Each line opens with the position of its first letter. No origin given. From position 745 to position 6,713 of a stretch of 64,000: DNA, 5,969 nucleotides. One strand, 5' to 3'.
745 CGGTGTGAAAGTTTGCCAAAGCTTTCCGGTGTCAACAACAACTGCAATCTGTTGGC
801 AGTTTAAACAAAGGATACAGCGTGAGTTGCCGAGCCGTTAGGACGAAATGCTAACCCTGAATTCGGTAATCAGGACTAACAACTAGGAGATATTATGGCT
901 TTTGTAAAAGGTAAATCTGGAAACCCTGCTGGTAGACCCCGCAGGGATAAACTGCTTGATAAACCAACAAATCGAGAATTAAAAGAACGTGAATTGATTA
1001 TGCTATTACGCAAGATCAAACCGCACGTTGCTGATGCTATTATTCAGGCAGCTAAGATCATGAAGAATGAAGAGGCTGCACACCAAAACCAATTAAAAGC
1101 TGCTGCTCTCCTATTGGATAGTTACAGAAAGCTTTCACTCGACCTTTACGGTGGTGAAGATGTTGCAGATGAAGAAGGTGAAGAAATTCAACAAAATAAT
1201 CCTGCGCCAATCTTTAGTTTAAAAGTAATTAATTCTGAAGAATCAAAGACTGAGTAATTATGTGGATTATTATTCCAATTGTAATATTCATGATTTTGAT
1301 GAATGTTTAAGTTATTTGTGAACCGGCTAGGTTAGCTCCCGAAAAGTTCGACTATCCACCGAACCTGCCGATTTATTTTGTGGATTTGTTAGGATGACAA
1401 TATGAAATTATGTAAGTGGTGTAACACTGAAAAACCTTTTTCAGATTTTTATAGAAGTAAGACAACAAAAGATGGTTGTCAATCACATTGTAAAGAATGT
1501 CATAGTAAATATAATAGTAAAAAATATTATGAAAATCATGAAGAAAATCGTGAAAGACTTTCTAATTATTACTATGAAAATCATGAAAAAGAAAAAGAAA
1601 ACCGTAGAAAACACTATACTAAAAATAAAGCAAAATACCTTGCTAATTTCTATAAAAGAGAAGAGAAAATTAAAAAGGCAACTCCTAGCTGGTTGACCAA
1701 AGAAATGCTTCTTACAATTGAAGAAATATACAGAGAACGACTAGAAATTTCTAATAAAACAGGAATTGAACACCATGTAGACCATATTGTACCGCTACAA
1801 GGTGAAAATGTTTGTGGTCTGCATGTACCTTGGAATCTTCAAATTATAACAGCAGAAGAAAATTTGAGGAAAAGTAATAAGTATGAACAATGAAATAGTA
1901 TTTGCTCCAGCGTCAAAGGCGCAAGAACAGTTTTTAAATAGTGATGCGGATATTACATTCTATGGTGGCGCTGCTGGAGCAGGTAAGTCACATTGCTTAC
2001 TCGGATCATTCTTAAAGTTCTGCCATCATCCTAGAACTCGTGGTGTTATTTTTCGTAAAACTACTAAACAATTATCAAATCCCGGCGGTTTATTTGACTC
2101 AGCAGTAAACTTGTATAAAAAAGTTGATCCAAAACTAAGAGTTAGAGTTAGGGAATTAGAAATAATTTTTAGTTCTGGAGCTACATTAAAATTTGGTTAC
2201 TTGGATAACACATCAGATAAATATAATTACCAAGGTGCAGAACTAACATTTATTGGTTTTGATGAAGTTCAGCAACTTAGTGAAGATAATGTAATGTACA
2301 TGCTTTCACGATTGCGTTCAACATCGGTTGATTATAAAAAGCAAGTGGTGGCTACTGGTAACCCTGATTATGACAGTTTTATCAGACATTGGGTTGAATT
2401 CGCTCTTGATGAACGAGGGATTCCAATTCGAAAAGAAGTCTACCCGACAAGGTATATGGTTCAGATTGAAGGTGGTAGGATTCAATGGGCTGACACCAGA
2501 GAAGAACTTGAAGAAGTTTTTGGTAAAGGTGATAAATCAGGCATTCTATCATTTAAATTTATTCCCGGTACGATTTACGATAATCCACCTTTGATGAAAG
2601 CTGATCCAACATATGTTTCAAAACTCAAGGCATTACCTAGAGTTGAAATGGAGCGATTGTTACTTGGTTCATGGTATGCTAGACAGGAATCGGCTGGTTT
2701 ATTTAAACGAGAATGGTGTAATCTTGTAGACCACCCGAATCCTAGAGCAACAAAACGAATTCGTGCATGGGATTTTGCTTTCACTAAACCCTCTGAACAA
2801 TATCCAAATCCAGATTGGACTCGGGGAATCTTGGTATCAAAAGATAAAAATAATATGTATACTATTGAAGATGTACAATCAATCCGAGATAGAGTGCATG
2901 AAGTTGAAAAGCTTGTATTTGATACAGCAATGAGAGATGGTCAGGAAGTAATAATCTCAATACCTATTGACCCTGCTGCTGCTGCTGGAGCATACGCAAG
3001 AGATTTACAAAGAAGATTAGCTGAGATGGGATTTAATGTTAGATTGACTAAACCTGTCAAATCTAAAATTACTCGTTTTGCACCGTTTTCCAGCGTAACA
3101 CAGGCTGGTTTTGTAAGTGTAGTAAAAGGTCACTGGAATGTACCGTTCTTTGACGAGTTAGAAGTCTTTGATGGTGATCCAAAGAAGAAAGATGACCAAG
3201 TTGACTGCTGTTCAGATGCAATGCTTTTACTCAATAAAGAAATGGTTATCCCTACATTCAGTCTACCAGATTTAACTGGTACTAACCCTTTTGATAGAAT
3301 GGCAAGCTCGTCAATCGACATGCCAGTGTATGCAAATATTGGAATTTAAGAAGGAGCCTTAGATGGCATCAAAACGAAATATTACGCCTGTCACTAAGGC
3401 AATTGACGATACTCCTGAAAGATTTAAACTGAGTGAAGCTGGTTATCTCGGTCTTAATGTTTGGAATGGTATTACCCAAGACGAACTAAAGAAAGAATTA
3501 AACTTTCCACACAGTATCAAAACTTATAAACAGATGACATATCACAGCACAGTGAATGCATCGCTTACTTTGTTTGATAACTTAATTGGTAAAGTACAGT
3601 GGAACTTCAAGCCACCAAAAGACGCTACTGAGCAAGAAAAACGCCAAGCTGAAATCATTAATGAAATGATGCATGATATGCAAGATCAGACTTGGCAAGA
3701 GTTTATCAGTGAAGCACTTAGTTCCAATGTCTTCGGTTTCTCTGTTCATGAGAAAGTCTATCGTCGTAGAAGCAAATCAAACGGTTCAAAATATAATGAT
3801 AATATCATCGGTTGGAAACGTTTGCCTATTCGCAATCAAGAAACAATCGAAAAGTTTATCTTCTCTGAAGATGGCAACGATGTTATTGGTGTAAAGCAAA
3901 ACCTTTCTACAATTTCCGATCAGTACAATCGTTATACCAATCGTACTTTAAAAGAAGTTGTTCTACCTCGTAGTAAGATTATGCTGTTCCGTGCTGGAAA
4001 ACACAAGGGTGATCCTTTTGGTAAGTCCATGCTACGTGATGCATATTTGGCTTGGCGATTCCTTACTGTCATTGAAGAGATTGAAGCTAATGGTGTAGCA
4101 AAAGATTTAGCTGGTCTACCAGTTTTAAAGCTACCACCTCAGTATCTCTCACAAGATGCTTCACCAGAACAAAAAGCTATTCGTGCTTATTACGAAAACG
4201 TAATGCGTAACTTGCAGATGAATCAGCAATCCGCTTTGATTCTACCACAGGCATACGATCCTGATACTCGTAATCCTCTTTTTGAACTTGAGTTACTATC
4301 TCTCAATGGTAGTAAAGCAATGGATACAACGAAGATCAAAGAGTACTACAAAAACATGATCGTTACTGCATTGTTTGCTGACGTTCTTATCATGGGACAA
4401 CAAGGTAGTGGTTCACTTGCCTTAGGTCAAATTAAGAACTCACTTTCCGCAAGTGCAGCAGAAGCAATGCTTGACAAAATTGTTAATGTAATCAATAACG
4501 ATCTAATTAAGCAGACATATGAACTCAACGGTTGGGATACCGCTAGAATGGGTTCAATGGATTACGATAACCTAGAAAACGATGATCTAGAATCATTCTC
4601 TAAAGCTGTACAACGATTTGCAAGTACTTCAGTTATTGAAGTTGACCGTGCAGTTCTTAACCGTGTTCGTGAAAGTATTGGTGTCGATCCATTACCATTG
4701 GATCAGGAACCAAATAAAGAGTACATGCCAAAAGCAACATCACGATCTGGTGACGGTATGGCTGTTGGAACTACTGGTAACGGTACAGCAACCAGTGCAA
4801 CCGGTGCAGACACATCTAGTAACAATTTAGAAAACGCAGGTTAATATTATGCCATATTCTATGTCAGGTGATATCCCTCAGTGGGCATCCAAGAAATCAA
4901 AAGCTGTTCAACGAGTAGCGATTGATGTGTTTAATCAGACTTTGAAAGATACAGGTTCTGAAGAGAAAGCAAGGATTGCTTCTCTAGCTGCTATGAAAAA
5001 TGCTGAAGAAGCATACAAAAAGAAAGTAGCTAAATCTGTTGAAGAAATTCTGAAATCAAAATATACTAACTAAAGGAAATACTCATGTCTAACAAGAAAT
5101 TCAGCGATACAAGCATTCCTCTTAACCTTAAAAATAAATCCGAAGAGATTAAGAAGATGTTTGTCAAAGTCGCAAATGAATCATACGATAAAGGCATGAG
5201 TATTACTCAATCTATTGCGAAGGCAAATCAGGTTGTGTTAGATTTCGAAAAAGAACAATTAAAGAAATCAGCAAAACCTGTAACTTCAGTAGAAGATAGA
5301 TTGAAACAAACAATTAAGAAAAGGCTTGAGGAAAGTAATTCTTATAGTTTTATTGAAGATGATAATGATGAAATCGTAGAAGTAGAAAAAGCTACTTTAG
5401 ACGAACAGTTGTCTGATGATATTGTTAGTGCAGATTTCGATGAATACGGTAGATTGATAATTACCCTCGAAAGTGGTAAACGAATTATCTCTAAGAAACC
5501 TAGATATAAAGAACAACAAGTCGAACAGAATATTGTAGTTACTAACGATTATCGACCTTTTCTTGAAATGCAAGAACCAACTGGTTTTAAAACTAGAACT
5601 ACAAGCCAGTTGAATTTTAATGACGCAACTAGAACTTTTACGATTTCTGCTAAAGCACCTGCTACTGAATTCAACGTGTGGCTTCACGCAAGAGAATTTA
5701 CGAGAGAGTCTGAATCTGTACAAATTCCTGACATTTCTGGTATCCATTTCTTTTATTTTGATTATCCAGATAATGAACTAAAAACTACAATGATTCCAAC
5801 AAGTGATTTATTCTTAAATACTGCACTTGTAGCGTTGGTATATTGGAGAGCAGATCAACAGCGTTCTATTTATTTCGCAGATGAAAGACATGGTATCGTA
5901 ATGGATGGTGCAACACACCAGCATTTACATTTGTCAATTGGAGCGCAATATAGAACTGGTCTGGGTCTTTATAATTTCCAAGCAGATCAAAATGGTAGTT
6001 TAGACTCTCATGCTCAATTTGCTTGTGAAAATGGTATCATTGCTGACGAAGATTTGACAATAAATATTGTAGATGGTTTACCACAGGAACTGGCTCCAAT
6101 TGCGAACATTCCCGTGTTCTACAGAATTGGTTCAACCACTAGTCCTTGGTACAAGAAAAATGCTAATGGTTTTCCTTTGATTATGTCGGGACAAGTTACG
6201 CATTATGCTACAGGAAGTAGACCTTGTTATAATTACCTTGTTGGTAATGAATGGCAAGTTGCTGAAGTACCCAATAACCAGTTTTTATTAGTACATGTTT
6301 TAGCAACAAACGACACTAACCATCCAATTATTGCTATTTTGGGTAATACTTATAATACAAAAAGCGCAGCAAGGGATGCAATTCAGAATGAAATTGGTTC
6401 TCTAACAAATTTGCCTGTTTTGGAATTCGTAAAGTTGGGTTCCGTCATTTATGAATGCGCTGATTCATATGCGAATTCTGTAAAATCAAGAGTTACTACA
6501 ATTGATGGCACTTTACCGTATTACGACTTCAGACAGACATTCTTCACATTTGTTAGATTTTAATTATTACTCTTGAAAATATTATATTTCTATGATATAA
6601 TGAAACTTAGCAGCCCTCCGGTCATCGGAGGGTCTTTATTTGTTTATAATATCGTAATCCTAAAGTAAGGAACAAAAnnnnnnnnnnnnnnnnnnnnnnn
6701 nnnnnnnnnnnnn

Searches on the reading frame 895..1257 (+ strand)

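Call 38: search_protein_families(library=phrogs, proteins=[window:895-1257:+], max_evalue=0.01)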
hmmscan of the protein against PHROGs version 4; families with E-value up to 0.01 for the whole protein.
window:895-1257:+ (120 aa): 2 families
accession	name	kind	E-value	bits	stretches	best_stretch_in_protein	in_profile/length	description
phrog_3900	-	unknown function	4.6e-08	34.4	1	5-79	1-71/106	-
phrog_26239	-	unknown function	0.0058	18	1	3-32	21-50/146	-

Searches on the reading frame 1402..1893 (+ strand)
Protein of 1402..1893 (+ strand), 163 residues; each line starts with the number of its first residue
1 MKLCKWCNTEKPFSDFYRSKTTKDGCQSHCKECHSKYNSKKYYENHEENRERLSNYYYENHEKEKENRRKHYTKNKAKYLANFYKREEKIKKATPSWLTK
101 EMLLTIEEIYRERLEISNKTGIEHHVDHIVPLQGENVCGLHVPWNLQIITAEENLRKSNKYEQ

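Call 38: search_protein_families(library=phrogs, proteins=[window:1402-1893:+], max_evalue=0.01)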
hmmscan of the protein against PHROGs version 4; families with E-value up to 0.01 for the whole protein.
window:1402-1893:+ (163 aa): 10 families
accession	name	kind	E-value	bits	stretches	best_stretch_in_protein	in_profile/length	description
phrog_1035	-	DNA, RNA and nucleotide metabolism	1.8e-25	91.4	1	1-162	63-215/271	endonuclease VII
phrog_26577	-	unknown function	1.8e-22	80.9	1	70-159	21-105/119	-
phrog_2340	-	DNA, RNA and nucleotide metabolism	3.3e-13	51.1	1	1-138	8-152/171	endonuclease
phrog_30859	-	unknown function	6.8e-07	31.1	1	2-82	3-82/117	-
phrog_2255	-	DNA, RNA and nucleotide metabolism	1.3e-06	29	1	1-57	53-108/211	HNH endonuclease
phrog_5558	-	moron, auxiliary metabolic gene and host takeover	1e-05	26.8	1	1-91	8-88/130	Lar-like restriction alleviation protein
phrog_30827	-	unknown function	0.00012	22.4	1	105-159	95-147/271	-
phrog_2633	-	DNA, RNA and nucleotide metabolism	0.00019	22.6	1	1-63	13-58/142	endonuclease VII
phrog_12813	-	unknown function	0.0051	17.7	1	2-36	154-188/199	-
phrog_3793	-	unknown function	0.0067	16.7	1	23-142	79-199/272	-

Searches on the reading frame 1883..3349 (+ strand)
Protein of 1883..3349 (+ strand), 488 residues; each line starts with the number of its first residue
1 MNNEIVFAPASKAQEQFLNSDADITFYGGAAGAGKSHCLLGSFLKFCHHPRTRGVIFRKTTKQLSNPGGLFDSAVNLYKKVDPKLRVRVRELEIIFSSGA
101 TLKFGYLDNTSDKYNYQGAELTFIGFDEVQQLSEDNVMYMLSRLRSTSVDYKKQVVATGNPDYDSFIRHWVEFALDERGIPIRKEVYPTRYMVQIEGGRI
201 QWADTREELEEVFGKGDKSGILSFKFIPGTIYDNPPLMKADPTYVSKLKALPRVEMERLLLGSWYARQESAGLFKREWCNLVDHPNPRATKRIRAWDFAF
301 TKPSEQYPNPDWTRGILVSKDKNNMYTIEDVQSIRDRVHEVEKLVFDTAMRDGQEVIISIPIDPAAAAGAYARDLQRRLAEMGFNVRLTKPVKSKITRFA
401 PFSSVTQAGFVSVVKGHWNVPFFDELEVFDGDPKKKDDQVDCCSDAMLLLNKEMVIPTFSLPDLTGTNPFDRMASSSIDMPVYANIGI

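Call 13: search_dna_similar(query=window:1883-3349:+, collection=phages, mode=protein, max_rows=25)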
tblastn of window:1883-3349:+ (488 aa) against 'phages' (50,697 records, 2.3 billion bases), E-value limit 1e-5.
Records with a match: 1693; places in all: 1762; records where one place covers at least 80% of the query: 1210.
Best place of each record, by identity: 60-80% 1; <60% 1692.
By first word of the organism name: Escherichia 353; Pseudomonas 316; Vibrio 150; Salmonella 143; Rheinheimera 115; Acinetobacter 106; Arthrobacter 70; Klebsiella 44; Erwinia 36; Shigella 24; and 62 more.
By host as written in the record: - 224; Rheinheimera sp. BAL341 115; Escherichia coli 102; Pseudomonas aeruginosa 101; Arthrobacter sp. ATCC 21022 54; Escherichia coli K-12 MG1655 50; Pseudomonas aeruginosa PAO1 49; Acinetobacter baumannii 41; and 414 more.
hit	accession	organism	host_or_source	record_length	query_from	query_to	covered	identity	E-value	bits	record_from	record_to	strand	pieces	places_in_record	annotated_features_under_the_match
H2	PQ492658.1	Limnohabitans phage DC31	Limnohabitans sp. DCL3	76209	1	483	99%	63.1%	0e+0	617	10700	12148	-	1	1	hypothetical protein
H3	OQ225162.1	Pseudomonas phage vB_PaeS_B8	Pseudomonas aeruginosa B8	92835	6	470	95%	46.6%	2e-124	405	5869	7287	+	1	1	putative terminase large subunit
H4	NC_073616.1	Pseudomonas phage vB_PaeS_B8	Pseudomonas aeruginosa B8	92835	6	470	95%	46.6%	2e-124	405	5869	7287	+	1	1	putative terminase large subunit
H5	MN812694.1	Pectobacterium phage Bobbio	Dickeya dianthicola F101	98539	6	470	95%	46.6%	2e-124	405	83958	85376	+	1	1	record has no annotation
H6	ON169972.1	Pseudomonas phage EM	Pseudomonas aeruginosa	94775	6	470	95%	46.6%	2e-123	402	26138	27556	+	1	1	terminase large subunit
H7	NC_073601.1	Pseudomonas phage EM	Pseudomonas aeruginosa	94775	6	470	95%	46.6%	2e-123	402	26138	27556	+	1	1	terminase large subunit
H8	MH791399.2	Pseudomonas phage PaGz-1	Pseudomonas aeruginosa PAO1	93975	6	470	95%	46.4%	3e-124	405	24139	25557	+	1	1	terminase large subunit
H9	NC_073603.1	Pseudomonas phage PaGz-1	Pseudomonas aeruginosa PAO1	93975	6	470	95%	46.4%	3e-124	405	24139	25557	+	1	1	terminase large subunit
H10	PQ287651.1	Pseudomonas phage HHBS18_1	Pseudomonas aeruginosa BWKH18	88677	6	470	95%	46.4%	5e-124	404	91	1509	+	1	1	terminase large subunit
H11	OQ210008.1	Pseudomonas phage JS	Pseudomonas aeruginosa Paer42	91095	6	470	95%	46.4%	5e-124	404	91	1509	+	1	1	terminase large subunit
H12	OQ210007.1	Pseudomonas phage MK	Pseudomonas aeruginosa Paer36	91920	6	470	95%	46.4%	5e-124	404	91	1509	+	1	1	terminase large subunit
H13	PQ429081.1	Pseudomonas phage vB_VIPPAEUMC02a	Pseudomonas aeruginosa ATCC 15442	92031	6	470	95%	46.4%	5e-124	404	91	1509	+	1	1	terminase large subunit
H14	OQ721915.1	Pseudomonas phage vB_VIPPAEUMC01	Pseudomonas aeruginosa ATCC 15442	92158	6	470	95%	46.4%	5e-124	404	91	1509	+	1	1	terminase large subunit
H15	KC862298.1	Pseudomonas phage PAK_P2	Pseudomonas aeruginosa PAK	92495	6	470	95%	46.4%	5e-124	404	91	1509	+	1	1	putative phage terminase large subunit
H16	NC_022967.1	Pseudomonas phage PAK_P2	Pseudomonas aeruginosa PAK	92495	6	470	95%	46.4%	5e-124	404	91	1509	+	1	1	terminase large subunit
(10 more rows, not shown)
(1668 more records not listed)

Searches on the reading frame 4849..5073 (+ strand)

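Call 38: search_protein_families(library=phrogs, proteins=[window:4849-5073:+], max_evalue=0.01)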
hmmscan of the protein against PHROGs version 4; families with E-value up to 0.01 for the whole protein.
window:4849-5073:+ (74 aa): 1 family
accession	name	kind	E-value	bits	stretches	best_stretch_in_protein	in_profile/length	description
phrog_8271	-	unknown function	0.0037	18.6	1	12-70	24-78/109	-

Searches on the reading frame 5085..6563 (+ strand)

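Call 11: search_protein_families(library=phrogs, proteins=[window:5085-6563:+])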
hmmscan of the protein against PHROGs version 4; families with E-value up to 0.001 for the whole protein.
window:5085-6563:+ (492 aa): 0 families

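Call 49: search_protein_families(library=pfam, proteins=[window:5085-6563:+], max_evalue=0.05)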
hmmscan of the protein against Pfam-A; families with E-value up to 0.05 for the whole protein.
window:5085-6563:+ (492 aa): 1 family
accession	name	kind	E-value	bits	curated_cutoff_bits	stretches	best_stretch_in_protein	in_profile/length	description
PF07411.17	DUF1508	-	0.009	16.3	22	1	410-434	12-35/48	Domain of unknown function (DUF1508)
